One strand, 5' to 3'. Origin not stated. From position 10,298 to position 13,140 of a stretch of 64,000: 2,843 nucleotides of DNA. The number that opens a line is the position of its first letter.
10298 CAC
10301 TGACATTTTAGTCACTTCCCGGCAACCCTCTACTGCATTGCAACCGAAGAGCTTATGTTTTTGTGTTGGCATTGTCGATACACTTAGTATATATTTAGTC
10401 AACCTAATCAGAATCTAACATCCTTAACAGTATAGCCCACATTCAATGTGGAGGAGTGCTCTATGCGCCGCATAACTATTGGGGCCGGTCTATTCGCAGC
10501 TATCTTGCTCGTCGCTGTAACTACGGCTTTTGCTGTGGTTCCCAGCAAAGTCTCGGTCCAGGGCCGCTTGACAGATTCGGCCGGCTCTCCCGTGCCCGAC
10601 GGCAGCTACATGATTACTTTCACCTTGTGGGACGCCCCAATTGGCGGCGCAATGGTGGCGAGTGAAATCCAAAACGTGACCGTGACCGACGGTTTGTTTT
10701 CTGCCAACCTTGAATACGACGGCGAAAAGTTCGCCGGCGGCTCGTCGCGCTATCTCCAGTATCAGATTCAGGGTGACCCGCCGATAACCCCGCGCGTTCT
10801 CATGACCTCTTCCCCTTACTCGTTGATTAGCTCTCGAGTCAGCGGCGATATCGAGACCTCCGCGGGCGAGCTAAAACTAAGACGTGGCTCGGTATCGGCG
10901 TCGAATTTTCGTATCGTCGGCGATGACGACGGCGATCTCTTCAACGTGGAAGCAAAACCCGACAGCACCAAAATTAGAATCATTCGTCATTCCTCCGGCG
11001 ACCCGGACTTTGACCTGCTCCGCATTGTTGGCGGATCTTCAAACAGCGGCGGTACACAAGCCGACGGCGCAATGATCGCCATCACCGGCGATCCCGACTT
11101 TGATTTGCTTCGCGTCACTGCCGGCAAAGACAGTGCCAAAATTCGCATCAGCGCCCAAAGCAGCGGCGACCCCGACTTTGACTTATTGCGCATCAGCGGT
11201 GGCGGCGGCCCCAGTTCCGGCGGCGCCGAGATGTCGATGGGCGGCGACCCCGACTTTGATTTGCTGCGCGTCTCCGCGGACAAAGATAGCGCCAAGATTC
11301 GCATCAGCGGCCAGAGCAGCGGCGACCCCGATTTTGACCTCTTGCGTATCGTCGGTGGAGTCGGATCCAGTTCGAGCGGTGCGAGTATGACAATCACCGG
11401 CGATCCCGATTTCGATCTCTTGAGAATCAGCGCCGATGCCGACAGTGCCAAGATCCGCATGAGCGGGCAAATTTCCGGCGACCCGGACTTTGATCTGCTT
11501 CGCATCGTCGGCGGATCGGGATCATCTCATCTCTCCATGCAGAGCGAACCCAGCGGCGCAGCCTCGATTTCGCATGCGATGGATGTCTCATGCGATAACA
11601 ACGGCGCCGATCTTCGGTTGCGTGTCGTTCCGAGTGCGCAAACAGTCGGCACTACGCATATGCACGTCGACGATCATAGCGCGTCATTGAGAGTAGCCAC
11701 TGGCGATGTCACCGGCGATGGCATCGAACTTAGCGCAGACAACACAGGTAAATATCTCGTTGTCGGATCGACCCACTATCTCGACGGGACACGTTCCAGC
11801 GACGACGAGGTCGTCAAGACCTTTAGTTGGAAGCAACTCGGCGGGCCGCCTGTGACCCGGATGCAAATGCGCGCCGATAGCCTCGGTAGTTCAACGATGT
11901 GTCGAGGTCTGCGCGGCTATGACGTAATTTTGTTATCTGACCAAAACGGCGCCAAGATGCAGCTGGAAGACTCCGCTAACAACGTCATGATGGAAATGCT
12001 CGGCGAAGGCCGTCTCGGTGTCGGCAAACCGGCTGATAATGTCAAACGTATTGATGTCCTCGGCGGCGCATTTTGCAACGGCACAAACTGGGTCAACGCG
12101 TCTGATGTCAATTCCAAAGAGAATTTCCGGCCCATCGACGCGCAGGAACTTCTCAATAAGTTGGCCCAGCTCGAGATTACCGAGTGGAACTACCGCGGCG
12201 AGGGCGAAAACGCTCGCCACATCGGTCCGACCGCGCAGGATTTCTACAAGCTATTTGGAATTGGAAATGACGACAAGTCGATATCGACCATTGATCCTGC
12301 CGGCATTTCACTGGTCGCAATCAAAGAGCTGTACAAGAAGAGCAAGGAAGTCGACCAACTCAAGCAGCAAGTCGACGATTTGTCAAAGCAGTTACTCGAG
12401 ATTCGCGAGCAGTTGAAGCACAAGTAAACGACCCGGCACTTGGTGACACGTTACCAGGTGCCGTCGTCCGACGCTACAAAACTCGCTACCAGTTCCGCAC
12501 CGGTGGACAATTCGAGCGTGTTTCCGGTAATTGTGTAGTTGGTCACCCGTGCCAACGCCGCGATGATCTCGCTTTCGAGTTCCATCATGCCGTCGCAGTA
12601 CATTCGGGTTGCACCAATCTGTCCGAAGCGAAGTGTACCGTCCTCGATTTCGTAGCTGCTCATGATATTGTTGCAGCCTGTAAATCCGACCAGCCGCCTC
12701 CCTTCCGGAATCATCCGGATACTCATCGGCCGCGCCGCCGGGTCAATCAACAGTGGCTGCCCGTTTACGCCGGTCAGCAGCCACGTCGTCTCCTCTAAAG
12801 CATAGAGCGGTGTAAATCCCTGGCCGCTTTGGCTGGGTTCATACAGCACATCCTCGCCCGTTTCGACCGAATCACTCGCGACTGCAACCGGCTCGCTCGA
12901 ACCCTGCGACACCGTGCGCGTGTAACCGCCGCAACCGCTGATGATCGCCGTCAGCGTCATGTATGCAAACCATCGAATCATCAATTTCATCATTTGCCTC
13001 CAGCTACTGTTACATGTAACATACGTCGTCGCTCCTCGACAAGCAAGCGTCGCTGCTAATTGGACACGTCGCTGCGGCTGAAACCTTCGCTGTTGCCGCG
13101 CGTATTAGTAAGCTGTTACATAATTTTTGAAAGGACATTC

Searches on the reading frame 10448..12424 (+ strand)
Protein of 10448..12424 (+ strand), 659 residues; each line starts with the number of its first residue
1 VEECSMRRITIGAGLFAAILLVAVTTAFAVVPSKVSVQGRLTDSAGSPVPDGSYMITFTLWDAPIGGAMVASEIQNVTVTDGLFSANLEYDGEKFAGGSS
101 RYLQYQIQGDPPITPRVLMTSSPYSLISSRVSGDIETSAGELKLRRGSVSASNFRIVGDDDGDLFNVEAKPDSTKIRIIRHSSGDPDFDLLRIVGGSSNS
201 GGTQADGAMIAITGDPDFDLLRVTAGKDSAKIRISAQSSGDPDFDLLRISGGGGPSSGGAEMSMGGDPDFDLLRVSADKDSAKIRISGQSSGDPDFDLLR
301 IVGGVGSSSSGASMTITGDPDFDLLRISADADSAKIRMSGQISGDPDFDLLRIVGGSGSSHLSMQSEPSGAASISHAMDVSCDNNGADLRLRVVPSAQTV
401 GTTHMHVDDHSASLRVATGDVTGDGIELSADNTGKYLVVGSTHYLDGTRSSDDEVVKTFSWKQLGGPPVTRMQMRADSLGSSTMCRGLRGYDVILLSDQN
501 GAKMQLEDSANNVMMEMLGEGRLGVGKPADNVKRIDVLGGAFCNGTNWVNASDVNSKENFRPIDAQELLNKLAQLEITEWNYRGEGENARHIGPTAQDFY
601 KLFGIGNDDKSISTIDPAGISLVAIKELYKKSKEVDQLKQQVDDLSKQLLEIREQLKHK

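Call 3: search_protein_families(library=pfam, proteins=[window:10448-12424:+], max_evalue=1)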
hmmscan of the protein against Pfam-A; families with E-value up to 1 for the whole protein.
window:10448-12424:+ (659 aa): 3 families
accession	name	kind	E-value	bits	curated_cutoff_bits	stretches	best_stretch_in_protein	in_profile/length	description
PF13884.11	Peptidase_S74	-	3.5e-11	43.7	22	1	552-603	1-53/58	Chaperone of endosialidase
PF10816.13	DUF2760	-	0.001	19.3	25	0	324-349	66-91/124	Domain of unknown function (DUF2760)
PF22352.2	K319L-like_PKD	-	0.038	14.4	27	1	442-475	13-48/84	K319L-like, PKD domain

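Call 4: search_protein_families(library=ncbifam, proteins=[window:10448-12424:+], max_evalue=1)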
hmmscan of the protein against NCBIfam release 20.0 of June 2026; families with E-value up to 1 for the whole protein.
window:10448-12424:+ (659 aa): 1 family
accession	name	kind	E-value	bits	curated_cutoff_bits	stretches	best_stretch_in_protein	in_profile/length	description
NF053851.1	Bdello_MAT_N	subfamily_domain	0.022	14.6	60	1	20-86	2-70/162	mosaic adhesive trimer family chimeric fiber protein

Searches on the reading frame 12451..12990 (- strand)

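Call 16: search_protein_families(library=pfam, proteins=[window:12451-12990:-], max_evalue=0.001)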
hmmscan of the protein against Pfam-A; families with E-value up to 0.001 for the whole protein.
window:12451-12990:- (179 aa): 1 family
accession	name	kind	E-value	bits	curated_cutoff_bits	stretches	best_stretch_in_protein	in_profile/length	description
PF03724.22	META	-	4.8e-24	84.9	24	1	64-165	3-101/109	META domain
